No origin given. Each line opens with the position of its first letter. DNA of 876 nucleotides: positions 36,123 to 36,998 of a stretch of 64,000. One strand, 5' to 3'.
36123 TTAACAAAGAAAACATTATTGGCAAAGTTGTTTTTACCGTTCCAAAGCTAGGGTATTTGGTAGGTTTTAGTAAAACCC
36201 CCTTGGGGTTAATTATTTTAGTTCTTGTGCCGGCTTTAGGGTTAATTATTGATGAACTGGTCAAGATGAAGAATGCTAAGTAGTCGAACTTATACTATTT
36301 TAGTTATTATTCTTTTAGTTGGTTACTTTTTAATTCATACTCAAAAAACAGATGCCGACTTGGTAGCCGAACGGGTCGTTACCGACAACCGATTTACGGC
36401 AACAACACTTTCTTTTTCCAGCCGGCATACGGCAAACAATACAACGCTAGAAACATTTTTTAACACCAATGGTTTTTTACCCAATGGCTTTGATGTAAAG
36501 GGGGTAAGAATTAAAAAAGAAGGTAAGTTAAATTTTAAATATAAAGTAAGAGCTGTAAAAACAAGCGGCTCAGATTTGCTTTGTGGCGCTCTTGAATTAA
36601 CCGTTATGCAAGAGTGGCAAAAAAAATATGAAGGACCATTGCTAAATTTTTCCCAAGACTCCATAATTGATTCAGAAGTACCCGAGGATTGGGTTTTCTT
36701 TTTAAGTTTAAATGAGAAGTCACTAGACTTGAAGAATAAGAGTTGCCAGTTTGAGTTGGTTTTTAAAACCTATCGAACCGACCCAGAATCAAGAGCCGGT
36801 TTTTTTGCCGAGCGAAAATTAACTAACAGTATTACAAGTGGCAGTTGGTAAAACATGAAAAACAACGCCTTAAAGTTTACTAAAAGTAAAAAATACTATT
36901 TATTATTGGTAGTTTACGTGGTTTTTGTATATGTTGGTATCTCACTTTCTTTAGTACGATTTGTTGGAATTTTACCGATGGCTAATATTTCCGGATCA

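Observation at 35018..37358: Duplicated [TasA-like subunit + SipW-type signal peptidase] locus in a CPR-like genome: candidate secreted fibre or pilus system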

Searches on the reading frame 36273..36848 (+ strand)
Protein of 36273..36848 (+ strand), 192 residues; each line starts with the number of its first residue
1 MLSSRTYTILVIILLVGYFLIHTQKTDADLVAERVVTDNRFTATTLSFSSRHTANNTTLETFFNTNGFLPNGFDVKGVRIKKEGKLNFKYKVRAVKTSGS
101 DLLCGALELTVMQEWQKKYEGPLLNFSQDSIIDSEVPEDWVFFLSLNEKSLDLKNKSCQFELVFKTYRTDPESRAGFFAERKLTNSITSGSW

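Call 3: search_protein_families(library=pfam, proteins=[window:36273-36848:+], max_evalue=1)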
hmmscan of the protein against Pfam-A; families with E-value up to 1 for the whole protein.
window:36273-36848:+ (192 aa): 1 family
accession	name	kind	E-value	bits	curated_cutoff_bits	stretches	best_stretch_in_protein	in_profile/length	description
PF14208.11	DUF4320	-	0.19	12.3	25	1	8-43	4-39/119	Domain of unknown function (DUF4320)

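Call 4: search_protein_families(library=ncbifam, proteins=[window:36273-36848:+], max_evalue=1)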
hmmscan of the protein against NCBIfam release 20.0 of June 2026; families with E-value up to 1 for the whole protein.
window:36273-36848:+ (192 aa): 0 families

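Call 9: find_homologous_proteins(query=window:36273-36848:+)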
Query window:36273-36848:+ (192 aa): 17 proteins with E <= 0.001 among 101 candidates.
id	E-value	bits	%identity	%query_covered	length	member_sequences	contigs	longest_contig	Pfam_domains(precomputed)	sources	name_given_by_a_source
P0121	4.1e-122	423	100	100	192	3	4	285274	-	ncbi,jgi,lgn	jgi:hypothetical protein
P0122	5.5e-115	400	94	100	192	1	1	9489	-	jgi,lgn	jgi:hypothetical protein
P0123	2.7e-63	231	56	100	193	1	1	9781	-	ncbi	-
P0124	6.7e-63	230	55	100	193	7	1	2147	-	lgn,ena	-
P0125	4.7e-62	227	54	100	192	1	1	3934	-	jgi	-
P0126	1.2e-61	226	55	100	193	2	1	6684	-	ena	-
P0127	1.7e-61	225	56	100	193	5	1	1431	-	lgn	-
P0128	3.8e-61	224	52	100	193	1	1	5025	-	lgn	-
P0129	5.8e-60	220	53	100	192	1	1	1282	-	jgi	-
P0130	1.4e-58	216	49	100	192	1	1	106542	-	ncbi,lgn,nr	ncbi:hypothetical protein HGA88_01980 [Candidatus Roizmanbacteria bacterium]|nr:hypothetical protein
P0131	2.0e-58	215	52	100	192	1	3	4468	-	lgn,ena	-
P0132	3.3e-58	215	53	94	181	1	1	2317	-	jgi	jgi:hypothetical protein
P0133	3.5e-58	215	51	100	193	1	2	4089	-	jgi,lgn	-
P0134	7.3e-56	207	51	93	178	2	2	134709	-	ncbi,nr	ncbi:hypothetical protein M1523_03540 [Patescibacteria group bacterium]|nr:hypothetical protein [Pat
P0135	8.1e-41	158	41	100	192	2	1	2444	-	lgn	-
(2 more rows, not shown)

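Call 11: find_encoding_contigs(protein=P0130, flank=6000, max_places=3)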
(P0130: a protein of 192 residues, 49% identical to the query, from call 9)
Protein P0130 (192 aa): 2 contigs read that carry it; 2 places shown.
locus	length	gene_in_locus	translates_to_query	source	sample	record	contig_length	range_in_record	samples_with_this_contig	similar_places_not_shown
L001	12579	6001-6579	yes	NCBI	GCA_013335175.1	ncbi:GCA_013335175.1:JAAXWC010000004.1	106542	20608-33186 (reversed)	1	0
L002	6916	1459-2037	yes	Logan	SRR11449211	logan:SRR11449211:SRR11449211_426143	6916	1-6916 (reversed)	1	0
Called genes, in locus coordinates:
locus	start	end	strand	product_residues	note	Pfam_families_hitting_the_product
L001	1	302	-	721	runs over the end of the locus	PF00206:Lyase_1, PF08328:ASL_C, PF00702:Hydrolase, PF13419:HAD_2, PF13242:Hydrolase_like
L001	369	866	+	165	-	PF01230:HIT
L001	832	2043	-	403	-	PF06745:ATPase (faint), PF13173:AAA_14, PF13635:DUF4143 (faint)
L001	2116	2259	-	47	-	-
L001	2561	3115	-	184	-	PF13302:Acetyltransf_3, PF13420:Acetyltransf_4, PF00583:Acetyltransf_1, PF13523:Acetyltransf_8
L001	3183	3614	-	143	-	PF00293:NUDIX, PF14815:NUDIX_4 (weak)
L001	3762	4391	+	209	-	PF01569:PAP2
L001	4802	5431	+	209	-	PF12389:Peptidase_M73 (faint)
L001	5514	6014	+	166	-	PF00717:Peptidase_S24 (weak)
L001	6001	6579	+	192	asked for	-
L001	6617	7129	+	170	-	PF10502:Peptidase_S26 (weak)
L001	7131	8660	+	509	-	-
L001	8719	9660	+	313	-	PF01018:GTP1_OBG, PF03193:RsgA_GTPase (faint), PF01926:MMR_HSR1, PF02421:FeoB_N (weak)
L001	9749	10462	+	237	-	PF13624:SurA_N_3, PF09312:SurA_N (weak)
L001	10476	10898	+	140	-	PF00892:EamA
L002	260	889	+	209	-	PF12389:Peptidase_M73 (faint)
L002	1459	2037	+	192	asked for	-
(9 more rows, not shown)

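Call 12: find_encoding_contigs(protein=P0134, flank=6000, max_places=3)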
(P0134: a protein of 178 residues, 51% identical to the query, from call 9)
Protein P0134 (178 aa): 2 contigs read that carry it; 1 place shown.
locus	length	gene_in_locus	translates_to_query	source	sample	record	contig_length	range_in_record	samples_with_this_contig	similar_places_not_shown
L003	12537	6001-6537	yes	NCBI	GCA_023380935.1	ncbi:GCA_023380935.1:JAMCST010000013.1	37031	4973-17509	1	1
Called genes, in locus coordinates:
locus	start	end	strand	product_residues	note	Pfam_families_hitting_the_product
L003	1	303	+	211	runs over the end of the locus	PF01797:Y1_Tnp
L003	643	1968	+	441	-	PF03734:YkuD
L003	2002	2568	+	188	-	-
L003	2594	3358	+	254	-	PF01978:TrmB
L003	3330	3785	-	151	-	-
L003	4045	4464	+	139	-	-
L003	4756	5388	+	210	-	PF12389:Peptidase_M73 (weak)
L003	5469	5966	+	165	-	-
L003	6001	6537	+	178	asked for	-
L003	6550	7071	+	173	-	-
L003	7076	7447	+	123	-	PF18894:PhageMetallopep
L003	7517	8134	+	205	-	-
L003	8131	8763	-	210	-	PF00300:His_Phos_1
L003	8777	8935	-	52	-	-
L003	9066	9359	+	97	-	-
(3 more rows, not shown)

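Call 26: search_protein_representatives(alignment_id=A1)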
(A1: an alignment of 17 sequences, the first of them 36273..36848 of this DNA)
Query: 17 sequences, 192 profile positions. Proteins with E-value up to 0.001 (for the whole library): 888; up to 1e-10: 433; up to 1e-30: 109. The best 150 are listed.
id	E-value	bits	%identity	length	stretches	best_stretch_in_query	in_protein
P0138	6.1e-69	247.9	-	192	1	1-192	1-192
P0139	2.0e-66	239.8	-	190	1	3-189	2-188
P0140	8.3e-66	237.7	-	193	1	1-192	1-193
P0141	2.3e-65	236.3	-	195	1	7-192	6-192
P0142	1.4e-62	227.2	-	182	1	13-192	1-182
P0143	3.6e-62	225.8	-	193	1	1-192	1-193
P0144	4.9e-62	225.4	-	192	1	1-192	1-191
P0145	5.5e-62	225.2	-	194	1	1-192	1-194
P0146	1.8e-61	223.6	-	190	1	1-192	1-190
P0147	9.1e-61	221.3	-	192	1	1-192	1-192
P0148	3.5e-60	219.4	-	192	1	1-192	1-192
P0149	5.8e-60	218.7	-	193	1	1-192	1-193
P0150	2.4e-59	216.6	-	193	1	1-192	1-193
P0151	2.8e-59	216.4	-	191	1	6-190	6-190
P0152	2.9e-58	213.1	-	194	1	1-192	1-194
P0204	2.7e-40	154.5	-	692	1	11-192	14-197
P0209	8.3e-40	152.9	-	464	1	12-192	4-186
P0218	1.4e-37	145.7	-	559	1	2-192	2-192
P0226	8.6e-35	136.5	-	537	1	10-192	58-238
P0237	7.8e-32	126.9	-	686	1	30-192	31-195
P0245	5.4e-31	124.1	-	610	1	3-192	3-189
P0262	5.2e-26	107.9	-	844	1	14-192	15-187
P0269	3.4e-24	102.0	-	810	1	7-192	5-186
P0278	3.8e-23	98.5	-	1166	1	4-192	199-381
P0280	2.7e-22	95.8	-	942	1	60-192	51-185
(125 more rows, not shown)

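Call 31: search_protein_families(library=pfam, proteins=[P0204, P0209, P0218, P0226, P0237, P0245, P0262, P0269, P0278, P0280], max_evalue=0.01)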
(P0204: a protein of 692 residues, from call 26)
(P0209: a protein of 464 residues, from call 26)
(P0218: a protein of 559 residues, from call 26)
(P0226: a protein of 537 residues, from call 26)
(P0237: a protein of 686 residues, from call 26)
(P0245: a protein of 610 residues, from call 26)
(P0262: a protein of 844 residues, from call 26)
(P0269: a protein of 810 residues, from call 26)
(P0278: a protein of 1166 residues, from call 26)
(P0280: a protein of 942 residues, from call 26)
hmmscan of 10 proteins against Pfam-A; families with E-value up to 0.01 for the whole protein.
P0204 (692 aa): 2 families
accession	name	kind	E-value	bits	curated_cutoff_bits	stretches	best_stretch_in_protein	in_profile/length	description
PF00932.25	LTD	-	1.7e-19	70.6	34.3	1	429-542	3-108/109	Lamin Tail Domain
PF12389.13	Peptidase_M73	-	0.00076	19.8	22.5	1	16-92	10-79/196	Camelysin metallo-endopeptidase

P0209 (464 aa): 2 families
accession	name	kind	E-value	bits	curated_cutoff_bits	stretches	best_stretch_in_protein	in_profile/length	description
PF00932.25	LTD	-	1.5e-19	70.8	34.3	1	191-311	2-107/109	Lamin Tail Domain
PF12389.13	Peptidase_M73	-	0.00017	21.9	22.5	1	6-81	11-79/196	Camelysin metallo-endopeptidase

P0218 (559 aa): 4 families
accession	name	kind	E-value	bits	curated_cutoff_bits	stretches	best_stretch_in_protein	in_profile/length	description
PF00932.25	LTD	-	1.1e-12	48.7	34.3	1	299-399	6-95/109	Lamin Tail Domain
PF16656.11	Pur_ac_phosph_N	-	2.8e-07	31.5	30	1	205-288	6-93/93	Purple acid Phosphatase, N-terminal domain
PF12389.13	Peptidase_M73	-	9.9e-05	22.7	22.5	1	11-88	12-79/196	Camelysin metallo-endopeptidase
PF00041.27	fn3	-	0.0066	17.1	25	0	210-281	11-78/84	Fibronectin type III domain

P0226 (537 aa): 2 families
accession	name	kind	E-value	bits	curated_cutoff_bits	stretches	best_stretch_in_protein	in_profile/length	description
PF00932.25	LTD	-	2.1e-15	57.5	34.3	1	241-349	5-104/109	Lamin Tail Domain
PF12389.13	Peptidase_M73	-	5.2e-07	30.1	22.5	1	52-136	3-80/196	Camelysin metallo-endopeptidase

P0237 (686 aa): 2 families
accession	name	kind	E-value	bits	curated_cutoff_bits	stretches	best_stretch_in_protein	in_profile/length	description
PF00932.25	LTD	-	6.2e-17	62.4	34.3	1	395-514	4-108/109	Lamin Tail Domain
PF24517.2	CBM96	-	7.9e-11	42.5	26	1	203-388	2-163/164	Carbohydrate-binding module family 96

P0245 (610 aa): 3 families
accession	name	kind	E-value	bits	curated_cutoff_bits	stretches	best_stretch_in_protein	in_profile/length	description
PF00932.25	LTD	-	5.8e-11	43.2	34.3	1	399-508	6-104/109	Lamin Tail Domain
PF12389.13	Peptidase_M73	-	1.8e-05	25.1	22.5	1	11-107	10-108/196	Camelysin metallo-endopeptidase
PF19077.6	Big_13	-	0.0081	17.1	27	0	359-393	65-98/102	Bacterial Ig-like domain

P0262 (844 aa): 4 families
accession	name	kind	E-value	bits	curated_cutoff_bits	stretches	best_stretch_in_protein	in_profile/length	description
PF00932.25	LTD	-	3.3e-13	50.4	34.3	1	557-670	4-104/109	Lamin Tail Domain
PF00041.27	fn3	-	6e-05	23.6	25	1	448-532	2-68/84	Fibronectin type III domain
PF12389.13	Peptidase_M73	-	0.002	18.5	22.5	1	27-83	24-79/196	Camelysin metallo-endopeptidase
PF24893.1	DUF7743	-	0.007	16.5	27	0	374-395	19-40/120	Domain of unknown function (DUF7743)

P0269 (810 aa): 3 families
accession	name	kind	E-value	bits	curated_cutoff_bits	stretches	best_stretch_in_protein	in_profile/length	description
PF00932.25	LTD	-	8.4e-08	33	34.3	1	560-678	7-108/109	Lamin Tail Domain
PF12389.13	Peptidase_M73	-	1.5e-06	28.6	22.5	1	9-80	10-79/196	Camelysin metallo-endopeptidase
PF19077.6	Big_13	-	1.6e-06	28.9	27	1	249-292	61-102/102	Bacterial Ig-like domain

P0278 (1166 aa): 6 families
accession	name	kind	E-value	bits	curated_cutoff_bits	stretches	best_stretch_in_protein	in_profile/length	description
PF00932.25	LTD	-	4.6e-08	33.9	34.3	1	842-948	4-99/109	Lamin Tail Domain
PF00041.27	fn3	-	2.9e-07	31.1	25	1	725-817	4-71/84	Fibronectin type III domain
PF16656.11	Pur_ac_phosph_N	-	3.3e-05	24.8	30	1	730-825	7-89/93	Purple acid Phosphatase, N-terminal domain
PF19077.6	Big_13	-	0.00047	21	27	1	423-479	44-101/102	Bacterial Ig-like domain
PF10502.14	Peptidase_S26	-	0.0017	18.8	22.9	1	25-90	11-77/168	Signal peptidase, peptidase S26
PF00717.28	Peptidase_S24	-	0.0031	17.7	23.3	1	32-76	27-71/116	Peptidase S24-like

P0280 (942 aa): 5 families
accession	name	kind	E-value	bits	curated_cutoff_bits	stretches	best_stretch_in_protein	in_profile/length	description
PF00932.25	LTD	-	2e-11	44.6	34.3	1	662-769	5-99/109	Lamin Tail Domain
PF12389.13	Peptidase_M73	-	9.4e-09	35.8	22.5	1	26-80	26-79/196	Camelysin metallo-endopeptidase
PF00041.27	fn3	-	1.8e-07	31.7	25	1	549-643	4-80/84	Fibronectin type III domain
PF16656.11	Pur_ac_phosph_N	-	0.00065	20.7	30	1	555-644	10-89/93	Purple acid Phosphatase, N-terminal domain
PF19077.6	Big_13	-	0.0033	18.3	27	0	247-279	60-94/102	Bacterial Ig-like domain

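Call 34: predict_structure(alignment_id=A3)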
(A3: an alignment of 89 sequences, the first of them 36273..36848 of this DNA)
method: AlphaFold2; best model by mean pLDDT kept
length: 192 residues; sequences in the alignment: 89
mean_pLDDT: 90.6   pTM: 0.72
mean pLDDT of the five models: 90.6, 89.6, 88.9, 88.3, 87.6
residues with pLDDT >= 90: 134; 70-90: 44; 50-70: 14; < 50: 0
segments of 3 or more residues with pLDDT < 50: none
pLDDT, mean of each block of 10 residues (from residue 1): 92 95 71 68 75 88 94 96 89 97 98 96 97 90 97 97 94 88 97 93
secondary structure, 60 per line:
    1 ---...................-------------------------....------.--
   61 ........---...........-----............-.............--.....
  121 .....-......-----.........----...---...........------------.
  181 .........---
elements in order: H4-22 E48-51 E61-68 E72-82 E88-99 H101-106 E107-113 E116-122 E127-132 E138-146 E157-167 E180-189

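Call 38: fold_search(model_id=the predicted structure, library=pdb)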
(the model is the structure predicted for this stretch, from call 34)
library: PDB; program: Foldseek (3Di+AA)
matches with E <= 10: 1894; with E <= 0.001: 20
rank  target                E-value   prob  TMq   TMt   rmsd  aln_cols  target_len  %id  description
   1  8k2h_B                4.5e-05  1.00  0.49  0.19   7.3       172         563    8  Crystal structure of Group 2Oligosaccharide/Monosaccharide-releasing beta-N-acetylhexosaminidase NgaAt from Arabidopsi (released 2024-04-24)
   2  3hrz_B                2.8e-04  1.00  0.36  0.31  16.7       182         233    8  Cobra Venom Factor (CVF) in complex with human factor B (released 2009-07-07)
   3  6fvi                  3.1e-04  1.00  0.44  0.57   7.4       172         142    7  ASH / PapD-like domain of human CEP192 (PapD-like domain 7) (released 2019-03-20)
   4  9vqn                  3.3e-04  1.00  0.31  0.17   8.7       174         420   10  Crystal structure of Se-Met SSA1633 from Streptococcus sanguinis (Phase determination model) (released 2026-01-21)
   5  9csd_A                3.7e-04  1.00  0.38  0.12   5.6       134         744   10  The Ectodomains of SPRING and S1P with the inhibitor PF-429242 (released 2025-04-23)
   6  3frp_G                3.7e-04  1.00  0.28  0.27  13.4       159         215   10  Crystal Structure of Cobra Venom Factor, a Co-factor for C3- and C5 convertase CVFBb (released 2009-04-28)
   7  9uvm                  3.9e-04  0.99  0.29  0.16   8.9       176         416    8  The SeMet pili protein of Streptococcus Sanguinis (released 2026-01-21)
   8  7wwo_A                4.1e-04  0.92  0.21  0.24  11.1       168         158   13  Dimer form of hypothetical protein TTHA1873 from Thermus thermophilus (released 2022-03-09)
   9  9xrl_T                5.1e-04  1.00  0.39  0.15   6.5       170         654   12  Structure of mouse cytoplasmic lattice (CPL) repeating unit (released 2026-03-18)
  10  7fe5_A                5.3e-04  1.00  0.38  0.39   6.9       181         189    9  AvmM Catalyzes Macrocyclization in Alchivemycin A Biosynthesis (released 2021-09-01)
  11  7d4y_B                5.3e-04  1.00  0.35  0.15   7.6       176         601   10  Structure of human wild-type peptidylarginine deiminase type III (PAD3) (released 2021-06-02)
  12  9xrl_V                5.3e-04  1.00  0.37  0.15   7.0       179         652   10  Structure of mouse cytoplasmic lattice (CPL) repeating unit (released 2026-03-18)
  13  8wgg                  5.6e-04  0.99  0.30  0.17   8.7       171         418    9  Crystal structure of basal pilin PilB from Streptococcus sanguinis (released 2025-03-26)
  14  4b5z                  5.9e-04  1.00  0.34  0.23   9.9       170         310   10  Structure of the apo-rFnBPA(189-505) from Staphylococcus aureus (released 2013-10-09)
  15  7q3n_F                7.0e-04  1.00  0.31  0.36   8.4       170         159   11  Cryo-EM of the complex between human uromodulin (UMOD)/Tamm-Horsfall protein (THP) and the FimH lectin domain from uro (released 2022-03-16)
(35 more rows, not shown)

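Call 44: search_solved_structures(query=A3, max_evalue=10, show_alignments=2)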
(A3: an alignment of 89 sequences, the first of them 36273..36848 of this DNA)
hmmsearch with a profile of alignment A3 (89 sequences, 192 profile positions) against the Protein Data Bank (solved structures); distinct sequences matched with E-value up to 10: 0.

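Call 51: list_cluster_members(proteins=[P0204, P0209, P0218, P0226, P0237, P0245, P0262, P0269, P0278, P0280])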
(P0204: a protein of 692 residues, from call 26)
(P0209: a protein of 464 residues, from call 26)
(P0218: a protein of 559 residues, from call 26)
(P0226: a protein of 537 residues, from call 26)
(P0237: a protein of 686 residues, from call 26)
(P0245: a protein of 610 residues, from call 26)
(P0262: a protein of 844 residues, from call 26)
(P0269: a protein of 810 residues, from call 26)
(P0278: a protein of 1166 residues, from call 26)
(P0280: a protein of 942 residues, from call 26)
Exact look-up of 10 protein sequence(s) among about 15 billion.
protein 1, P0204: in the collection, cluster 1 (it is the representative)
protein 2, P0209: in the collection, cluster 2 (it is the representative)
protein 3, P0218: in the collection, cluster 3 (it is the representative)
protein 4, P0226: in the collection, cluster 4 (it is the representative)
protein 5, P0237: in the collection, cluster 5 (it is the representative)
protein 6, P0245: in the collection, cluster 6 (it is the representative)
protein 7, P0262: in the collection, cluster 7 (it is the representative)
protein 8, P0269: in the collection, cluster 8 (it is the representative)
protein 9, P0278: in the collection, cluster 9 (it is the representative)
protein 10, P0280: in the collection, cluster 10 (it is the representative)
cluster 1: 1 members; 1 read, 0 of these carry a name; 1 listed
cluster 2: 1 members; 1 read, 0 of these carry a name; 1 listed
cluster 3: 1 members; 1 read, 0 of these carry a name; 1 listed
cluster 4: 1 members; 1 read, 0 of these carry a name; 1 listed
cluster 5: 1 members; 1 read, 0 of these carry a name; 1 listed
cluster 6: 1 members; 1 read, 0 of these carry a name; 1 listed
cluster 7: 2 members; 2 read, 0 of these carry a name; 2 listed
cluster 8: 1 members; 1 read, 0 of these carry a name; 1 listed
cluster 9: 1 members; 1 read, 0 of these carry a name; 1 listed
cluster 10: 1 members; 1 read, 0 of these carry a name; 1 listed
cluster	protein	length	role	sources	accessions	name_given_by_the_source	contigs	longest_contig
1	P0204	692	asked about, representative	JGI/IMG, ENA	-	-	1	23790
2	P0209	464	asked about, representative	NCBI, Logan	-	-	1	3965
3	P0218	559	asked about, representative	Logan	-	-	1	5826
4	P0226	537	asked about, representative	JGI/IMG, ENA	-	-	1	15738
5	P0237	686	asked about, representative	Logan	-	-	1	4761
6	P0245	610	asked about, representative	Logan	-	-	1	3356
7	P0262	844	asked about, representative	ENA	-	-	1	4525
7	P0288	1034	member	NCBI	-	-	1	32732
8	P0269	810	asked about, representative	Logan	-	-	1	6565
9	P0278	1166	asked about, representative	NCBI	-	-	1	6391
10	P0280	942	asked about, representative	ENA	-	-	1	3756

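Call 52: find_encoding_contigs(protein=P0204, flank=6000, max_places=1)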
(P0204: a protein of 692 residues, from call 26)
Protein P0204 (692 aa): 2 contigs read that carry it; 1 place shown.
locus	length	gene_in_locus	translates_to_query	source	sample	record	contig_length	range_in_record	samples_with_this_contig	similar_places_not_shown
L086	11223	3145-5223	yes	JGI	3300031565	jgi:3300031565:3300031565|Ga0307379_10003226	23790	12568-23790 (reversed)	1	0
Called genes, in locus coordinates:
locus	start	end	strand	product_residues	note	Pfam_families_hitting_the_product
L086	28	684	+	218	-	PF18933:PsbP_2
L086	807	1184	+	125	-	-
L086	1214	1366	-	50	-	PF11295:DUF3096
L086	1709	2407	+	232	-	PF12389:Peptidase_M73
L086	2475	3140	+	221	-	PF00717:Peptidase_S24 (weak)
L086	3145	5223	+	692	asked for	PF00932:LTD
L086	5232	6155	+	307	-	-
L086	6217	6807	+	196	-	-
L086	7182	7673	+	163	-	-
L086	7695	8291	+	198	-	-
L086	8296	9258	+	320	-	PF06030:WxLIP_PGBD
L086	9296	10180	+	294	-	PF00188:CAP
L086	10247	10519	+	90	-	PF18900:DUF5656 (weak)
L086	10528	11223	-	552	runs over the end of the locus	PF00343:Phosphorylase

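Call 53: find_encoding_contigs(protein=P0278, flank=6000, max_places=1)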
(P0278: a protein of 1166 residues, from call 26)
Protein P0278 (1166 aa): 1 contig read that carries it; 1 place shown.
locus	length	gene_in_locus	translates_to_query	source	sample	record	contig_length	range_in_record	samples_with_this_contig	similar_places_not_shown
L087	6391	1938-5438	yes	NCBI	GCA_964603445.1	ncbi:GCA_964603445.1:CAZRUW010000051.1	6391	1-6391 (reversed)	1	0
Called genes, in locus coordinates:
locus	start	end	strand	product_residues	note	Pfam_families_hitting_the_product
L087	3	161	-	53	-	?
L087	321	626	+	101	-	PF00814:TsaD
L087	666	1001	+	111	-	-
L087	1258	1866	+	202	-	PF12389:Peptidase_M73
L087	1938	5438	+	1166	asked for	PF00041:fn3 (weak), PF16656:Pur_ac_phosph_N (faint), PF00932:LTD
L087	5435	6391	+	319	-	?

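Call 64: find_homologous_proteins(query=A3, max_evalue=0.00001)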
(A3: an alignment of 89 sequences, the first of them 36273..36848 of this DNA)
Query A3 (89 sequences) (192 aa, profile of the alignment): 74 proteins with E <= 0.00001 among 2324 candidates.
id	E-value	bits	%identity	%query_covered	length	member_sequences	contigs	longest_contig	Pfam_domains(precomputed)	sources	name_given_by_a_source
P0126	2.9e-78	280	55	100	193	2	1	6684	-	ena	-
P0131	2.3e-77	277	52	100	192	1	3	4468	-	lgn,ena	-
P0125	1.7e-76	274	54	100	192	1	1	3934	-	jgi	-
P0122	5.8e-76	272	94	100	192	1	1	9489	-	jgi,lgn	jgi:hypothetical protein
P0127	8.1e-76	272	56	100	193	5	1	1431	-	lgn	-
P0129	9.1e-76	272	53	100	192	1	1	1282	-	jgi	-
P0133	1.1e-75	272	51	100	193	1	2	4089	-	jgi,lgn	-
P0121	2.2e-75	271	100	100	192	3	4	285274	-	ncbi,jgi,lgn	jgi:hypothetical protein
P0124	2.5e-74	267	55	100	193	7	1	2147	-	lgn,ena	-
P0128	9.8e-73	262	52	100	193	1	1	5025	-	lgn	-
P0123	2.9e-72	260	56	100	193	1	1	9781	-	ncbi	-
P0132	3.3e-71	257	53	94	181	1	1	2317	-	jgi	jgi:hypothetical protein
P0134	4.3e-71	257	51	93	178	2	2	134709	-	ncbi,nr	ncbi:hypothetical protein M1523_03540 [Patescibacteria group bacterium]|nr:hypothetical protein [Pat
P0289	1.4e-70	255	48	99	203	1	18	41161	-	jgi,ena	-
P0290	1.5e-70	255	48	99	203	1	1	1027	-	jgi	-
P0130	3.7e-70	253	49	100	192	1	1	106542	-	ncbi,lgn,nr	ncbi:hypothetical protein HGA88_01980 [Candidatus Roizmanbacteria bacterium]|nr:hypothetical protein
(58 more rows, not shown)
